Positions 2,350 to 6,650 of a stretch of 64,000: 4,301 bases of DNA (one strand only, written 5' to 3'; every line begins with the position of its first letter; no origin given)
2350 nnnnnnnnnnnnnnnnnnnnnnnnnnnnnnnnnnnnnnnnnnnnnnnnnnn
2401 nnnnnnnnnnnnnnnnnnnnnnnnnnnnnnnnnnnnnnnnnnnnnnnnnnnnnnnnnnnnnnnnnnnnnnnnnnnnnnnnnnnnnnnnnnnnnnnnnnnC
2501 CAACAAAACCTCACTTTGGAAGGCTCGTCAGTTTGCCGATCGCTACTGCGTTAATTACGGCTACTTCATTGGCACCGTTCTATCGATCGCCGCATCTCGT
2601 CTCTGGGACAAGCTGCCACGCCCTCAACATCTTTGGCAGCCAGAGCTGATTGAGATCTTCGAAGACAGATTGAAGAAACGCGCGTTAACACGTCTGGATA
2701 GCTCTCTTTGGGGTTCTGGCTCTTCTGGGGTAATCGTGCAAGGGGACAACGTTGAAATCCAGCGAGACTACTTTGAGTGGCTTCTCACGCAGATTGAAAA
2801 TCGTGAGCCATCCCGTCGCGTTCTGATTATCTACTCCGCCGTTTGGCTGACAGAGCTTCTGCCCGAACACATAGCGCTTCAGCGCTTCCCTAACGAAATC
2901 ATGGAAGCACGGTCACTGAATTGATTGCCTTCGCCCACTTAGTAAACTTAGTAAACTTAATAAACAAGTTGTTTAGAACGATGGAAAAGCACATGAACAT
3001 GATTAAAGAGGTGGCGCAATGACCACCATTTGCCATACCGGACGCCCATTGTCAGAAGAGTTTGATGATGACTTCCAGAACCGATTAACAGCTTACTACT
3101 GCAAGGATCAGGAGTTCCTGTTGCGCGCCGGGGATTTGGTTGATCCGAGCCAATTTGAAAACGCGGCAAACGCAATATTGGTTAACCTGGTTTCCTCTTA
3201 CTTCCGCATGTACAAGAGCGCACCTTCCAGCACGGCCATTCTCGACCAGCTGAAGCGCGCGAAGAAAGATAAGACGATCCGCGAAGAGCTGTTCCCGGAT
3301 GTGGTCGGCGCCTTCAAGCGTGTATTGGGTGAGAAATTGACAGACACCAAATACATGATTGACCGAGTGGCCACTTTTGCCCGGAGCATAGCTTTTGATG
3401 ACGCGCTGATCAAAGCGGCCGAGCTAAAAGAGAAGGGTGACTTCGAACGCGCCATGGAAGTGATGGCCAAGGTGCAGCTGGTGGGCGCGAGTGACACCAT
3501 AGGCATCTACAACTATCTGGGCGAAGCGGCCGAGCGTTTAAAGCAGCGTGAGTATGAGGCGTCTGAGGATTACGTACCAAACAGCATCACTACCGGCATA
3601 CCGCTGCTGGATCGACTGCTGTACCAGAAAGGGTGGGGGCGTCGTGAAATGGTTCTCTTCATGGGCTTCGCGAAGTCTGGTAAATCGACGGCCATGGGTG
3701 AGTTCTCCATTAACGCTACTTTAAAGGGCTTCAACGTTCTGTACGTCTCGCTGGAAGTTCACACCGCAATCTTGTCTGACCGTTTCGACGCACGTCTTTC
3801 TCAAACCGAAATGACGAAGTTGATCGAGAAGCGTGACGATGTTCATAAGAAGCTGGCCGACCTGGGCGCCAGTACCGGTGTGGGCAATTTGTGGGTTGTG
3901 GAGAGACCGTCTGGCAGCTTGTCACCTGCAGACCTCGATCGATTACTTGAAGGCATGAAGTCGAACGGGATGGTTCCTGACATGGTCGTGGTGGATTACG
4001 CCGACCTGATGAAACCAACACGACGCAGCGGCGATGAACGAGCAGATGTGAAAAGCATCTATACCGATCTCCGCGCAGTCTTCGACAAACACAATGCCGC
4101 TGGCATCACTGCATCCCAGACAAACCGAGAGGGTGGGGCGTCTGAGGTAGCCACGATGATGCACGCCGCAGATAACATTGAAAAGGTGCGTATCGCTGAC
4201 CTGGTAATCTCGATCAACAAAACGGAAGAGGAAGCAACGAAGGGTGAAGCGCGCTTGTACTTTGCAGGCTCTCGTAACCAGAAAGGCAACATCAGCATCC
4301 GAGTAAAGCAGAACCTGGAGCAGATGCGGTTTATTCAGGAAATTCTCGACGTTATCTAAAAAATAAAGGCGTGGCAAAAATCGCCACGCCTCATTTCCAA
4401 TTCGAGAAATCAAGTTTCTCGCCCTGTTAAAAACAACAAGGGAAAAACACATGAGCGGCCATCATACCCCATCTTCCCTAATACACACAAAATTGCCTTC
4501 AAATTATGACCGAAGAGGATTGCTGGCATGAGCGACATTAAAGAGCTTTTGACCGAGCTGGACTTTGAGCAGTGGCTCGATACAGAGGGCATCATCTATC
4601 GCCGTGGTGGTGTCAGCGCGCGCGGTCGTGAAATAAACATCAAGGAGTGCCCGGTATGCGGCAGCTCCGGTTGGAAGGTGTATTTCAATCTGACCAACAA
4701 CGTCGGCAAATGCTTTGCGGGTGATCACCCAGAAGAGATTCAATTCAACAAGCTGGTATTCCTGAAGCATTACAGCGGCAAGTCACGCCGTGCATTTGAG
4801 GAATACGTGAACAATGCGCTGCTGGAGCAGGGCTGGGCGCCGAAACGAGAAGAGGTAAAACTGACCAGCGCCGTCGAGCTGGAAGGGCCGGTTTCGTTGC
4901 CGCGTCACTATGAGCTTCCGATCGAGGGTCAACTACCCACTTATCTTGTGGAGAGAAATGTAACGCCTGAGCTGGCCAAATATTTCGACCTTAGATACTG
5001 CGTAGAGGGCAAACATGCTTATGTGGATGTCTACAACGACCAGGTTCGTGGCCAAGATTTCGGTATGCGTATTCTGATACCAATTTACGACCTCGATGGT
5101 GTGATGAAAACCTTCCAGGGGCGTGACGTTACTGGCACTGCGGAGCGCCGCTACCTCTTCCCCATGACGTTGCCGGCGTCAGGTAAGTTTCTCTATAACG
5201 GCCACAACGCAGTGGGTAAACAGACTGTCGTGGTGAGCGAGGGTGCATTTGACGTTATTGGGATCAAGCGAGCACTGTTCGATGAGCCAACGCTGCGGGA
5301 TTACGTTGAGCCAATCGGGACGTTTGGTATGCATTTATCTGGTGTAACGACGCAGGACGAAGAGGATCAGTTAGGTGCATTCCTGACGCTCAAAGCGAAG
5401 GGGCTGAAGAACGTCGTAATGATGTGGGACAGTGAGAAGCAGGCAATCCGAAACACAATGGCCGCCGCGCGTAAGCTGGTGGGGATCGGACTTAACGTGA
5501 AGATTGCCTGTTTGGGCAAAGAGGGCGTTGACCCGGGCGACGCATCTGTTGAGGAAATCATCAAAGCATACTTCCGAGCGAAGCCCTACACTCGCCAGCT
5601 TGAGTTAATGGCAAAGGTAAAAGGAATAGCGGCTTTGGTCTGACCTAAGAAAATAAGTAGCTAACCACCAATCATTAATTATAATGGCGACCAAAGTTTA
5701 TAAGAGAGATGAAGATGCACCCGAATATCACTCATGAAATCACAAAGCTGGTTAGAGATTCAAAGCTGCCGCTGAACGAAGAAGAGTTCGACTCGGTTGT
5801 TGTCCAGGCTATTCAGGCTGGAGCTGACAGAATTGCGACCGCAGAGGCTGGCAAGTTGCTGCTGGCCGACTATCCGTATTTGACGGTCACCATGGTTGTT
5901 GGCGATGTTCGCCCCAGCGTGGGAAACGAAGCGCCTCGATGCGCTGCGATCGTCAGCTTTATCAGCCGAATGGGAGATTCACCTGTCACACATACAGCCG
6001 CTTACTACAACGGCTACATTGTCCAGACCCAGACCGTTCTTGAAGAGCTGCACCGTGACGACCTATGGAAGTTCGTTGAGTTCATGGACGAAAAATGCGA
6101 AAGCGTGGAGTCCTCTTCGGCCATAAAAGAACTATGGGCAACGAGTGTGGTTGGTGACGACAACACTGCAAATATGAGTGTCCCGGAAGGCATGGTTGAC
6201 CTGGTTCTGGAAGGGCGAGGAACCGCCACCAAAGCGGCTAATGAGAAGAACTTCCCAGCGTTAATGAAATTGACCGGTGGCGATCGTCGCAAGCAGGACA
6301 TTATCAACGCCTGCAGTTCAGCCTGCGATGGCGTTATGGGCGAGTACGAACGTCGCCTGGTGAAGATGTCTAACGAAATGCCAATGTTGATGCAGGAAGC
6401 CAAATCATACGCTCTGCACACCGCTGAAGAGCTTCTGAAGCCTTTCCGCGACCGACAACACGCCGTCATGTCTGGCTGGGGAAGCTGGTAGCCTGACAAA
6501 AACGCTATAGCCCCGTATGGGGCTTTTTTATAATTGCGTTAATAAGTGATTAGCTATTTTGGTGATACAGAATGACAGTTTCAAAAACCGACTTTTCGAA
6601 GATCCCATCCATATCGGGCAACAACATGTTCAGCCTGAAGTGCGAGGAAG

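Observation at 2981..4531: Helicase and primase genes are translationally coupled to tiny leader ORFs that carry the conserved initiation motif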

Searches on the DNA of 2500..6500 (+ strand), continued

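Call 43: search_rna_families(source=window, start=2800, end=4700, threshold=evalue, max_evalue=10)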
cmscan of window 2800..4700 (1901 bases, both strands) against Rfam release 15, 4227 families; matches with E-value up to 10: 5.
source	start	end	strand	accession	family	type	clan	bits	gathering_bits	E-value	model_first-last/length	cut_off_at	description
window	4310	4402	+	RF02029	sraA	Gene; sRNA;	-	22.2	56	1.8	1-95/95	no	sraA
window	4357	4421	-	RF01485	rli61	Cis-reg;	-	19.4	50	2.1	1-106/106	no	Listeria sRNA rli61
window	4359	4481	+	RF00516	ylbH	Cis-reg; leader;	-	18.7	50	0.41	1-122/122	no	ylbH leader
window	4355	4481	-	RF00558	L20_leader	Cis-reg; leader;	-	17.2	58.7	3.4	1-127/127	no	Ribosomal protein L20 leader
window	4346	4438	-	RF01773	rpsL_pseudo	Cis-reg; leader;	-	16.6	70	2.1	1-128/128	no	Pseudomonas rpsL leader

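Call 65: build_rna_model(alignment_id=A3, structure=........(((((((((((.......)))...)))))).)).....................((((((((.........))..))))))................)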
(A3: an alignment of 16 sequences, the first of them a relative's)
Model R1 built from alignment A3 (16 sequences, 105 columns); structure: as given.
model positions 94; base pairs 19; branch points 1; effective number of sequences 1.93; information 0.607 bits per position. Calibrated on 0.2 Mb of random sequence (short: E-values are rough).
structure used (alignment columns):
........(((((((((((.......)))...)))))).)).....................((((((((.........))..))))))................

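Call 66: search_with_rna_model(model_id=R1, sources=[window, L001, L002, L003, L006, L007, L008, L013, L021, L023, L025, L028, L035, L036, L037, L043, L049, L053, L055, L057, L060, L061, L062, L063, L065, L068, L069, L070, L071, L077, L079, L083, L084, L086, L091, L092, L093, L095, L096, L100, L101, L102], max_evalue=1, make_alignment=true)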
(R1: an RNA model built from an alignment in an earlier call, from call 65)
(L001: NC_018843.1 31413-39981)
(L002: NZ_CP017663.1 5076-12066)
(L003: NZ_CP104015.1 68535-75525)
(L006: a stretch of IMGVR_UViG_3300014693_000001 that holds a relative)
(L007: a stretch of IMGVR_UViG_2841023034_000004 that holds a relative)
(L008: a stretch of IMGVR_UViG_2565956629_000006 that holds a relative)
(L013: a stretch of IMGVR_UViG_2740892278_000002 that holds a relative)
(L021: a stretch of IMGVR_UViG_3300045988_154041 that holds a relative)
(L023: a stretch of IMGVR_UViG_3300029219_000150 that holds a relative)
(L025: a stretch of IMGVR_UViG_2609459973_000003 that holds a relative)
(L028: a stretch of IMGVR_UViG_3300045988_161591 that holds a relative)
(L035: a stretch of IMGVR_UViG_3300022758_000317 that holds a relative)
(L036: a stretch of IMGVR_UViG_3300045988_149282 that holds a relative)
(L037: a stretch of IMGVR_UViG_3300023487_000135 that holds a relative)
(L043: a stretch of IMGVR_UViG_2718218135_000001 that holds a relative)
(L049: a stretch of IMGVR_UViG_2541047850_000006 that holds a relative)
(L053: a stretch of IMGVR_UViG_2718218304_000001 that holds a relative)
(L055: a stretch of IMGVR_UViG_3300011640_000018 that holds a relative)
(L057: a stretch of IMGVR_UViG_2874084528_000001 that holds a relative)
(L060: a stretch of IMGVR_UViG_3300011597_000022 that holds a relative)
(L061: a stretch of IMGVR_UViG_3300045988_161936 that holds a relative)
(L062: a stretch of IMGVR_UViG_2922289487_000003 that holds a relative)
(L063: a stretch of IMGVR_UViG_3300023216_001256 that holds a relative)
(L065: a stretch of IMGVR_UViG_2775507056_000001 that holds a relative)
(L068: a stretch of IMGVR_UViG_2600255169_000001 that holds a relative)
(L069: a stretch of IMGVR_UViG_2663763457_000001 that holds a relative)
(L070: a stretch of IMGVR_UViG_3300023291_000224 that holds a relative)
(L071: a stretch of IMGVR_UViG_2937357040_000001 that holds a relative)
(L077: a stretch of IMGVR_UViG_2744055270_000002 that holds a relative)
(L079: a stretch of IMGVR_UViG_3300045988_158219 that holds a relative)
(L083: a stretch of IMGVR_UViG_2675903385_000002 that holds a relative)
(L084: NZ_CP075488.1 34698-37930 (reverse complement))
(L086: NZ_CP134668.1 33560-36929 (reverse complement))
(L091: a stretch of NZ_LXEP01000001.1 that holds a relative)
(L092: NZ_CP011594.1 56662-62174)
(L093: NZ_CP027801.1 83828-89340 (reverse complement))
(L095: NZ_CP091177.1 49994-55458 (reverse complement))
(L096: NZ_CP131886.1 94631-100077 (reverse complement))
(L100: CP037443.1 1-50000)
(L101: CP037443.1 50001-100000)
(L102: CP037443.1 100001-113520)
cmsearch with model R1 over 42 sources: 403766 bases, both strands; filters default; matches with E-value up to 1: 44.
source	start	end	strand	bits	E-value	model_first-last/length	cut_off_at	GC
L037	2339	2434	-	104.6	8.6e-22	1-94/94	no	0.42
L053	2339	2434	-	104.6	8.6e-22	1-94/94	no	0.42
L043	2339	2434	-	104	1.2e-21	1-94/94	no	0.41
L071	2344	2436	-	102.1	3.5e-21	1-94/94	no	0.34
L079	2344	2436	-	101.7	4.3e-21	1-94/94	no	0.35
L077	2338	2434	-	101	6.2e-21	1-94/94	no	0.42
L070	2338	2434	-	99.7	1.3e-20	1-94/94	no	0.41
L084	1740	1835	-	99.5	1.4e-20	1-94/94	no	0.43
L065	2338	2434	-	99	1.9e-20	1-94/94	no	0.43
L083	2338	2434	-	98.4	2.6e-20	1-94/94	no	0.4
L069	2346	2435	-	97.5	4.2e-20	1-94/94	no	0.39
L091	2338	2434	-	96.8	6.4e-20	1-94/94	no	0.43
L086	1739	1828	-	96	9.7e-20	1-94/94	no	0.42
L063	2346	2435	-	93.5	4e-19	1-94/94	no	0.41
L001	4339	4427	-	93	5.1e-19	1-94/94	no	0.42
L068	2338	2434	-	92.9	5.5e-19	1-94/94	no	0.42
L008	2347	2437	-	84.6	5.3e-17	1-94/94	no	0.37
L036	2347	2437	-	84.6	5.3e-17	1-94/94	no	0.37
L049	2347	2437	-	84.6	5.3e-17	1-94/94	no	0.37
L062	2350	2434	-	70.8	1.1e-13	1-94/94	no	0.46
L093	2060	2155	-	60.5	3e-11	1-94/94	no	0.35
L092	2061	2155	-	58.8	7.8e-11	1-94/94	no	0.29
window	4355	4453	-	57.3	1.8e-10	1-94/94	no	0.39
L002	3348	3444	-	56.5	2.8e-10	1-94/94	no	0.41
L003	3346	3444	-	55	6.2e-10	1-94/94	no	0.38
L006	2328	2426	-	54.7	7.4e-10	1-94/94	no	0.39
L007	2342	2432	-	52.4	2.7e-09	1-94/94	no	0.38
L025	2342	2432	-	52.1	3.2e-09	1-94/94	no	0.41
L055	2342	2432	-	52.1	3.2e-09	1-94/94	no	0.41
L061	2342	2432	-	52.1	3.2e-09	1-94/94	no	0.41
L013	2342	2432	-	51.9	3.6e-09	1-94/94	no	0.4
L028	2342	2432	-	51.7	3.9e-09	1-94/94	no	0.41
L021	2342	2432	-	48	2.9e-08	1-94/94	no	0.4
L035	610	700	-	47.8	3.4e-08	1-94/94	no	0.41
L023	2342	2432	-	47.6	3.6e-08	1-94/94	no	0.4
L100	36840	36932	+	34.4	5.5e-05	1-94/94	no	0.42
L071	2314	2392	+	25.2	0.0083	1-94/94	no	0.38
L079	2314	2392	+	24.1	0.015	1-94/94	no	0.39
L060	2327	2428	-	18.6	0.32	1-94/94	no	0.48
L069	2314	2394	+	17.4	0.61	1-94/94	no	0.44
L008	2317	2395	+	17.3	0.67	1-94/94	no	0.43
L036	2317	2395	+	17.3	0.67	1-94/94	no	0.43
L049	2317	2395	+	17.3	0.67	1-94/94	no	0.43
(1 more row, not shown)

Alignment A4: 44 matches aligned to the model, 142 columns, each read 5' to 3' on its own strand. Consensus structure (alignment columns), stored with it:
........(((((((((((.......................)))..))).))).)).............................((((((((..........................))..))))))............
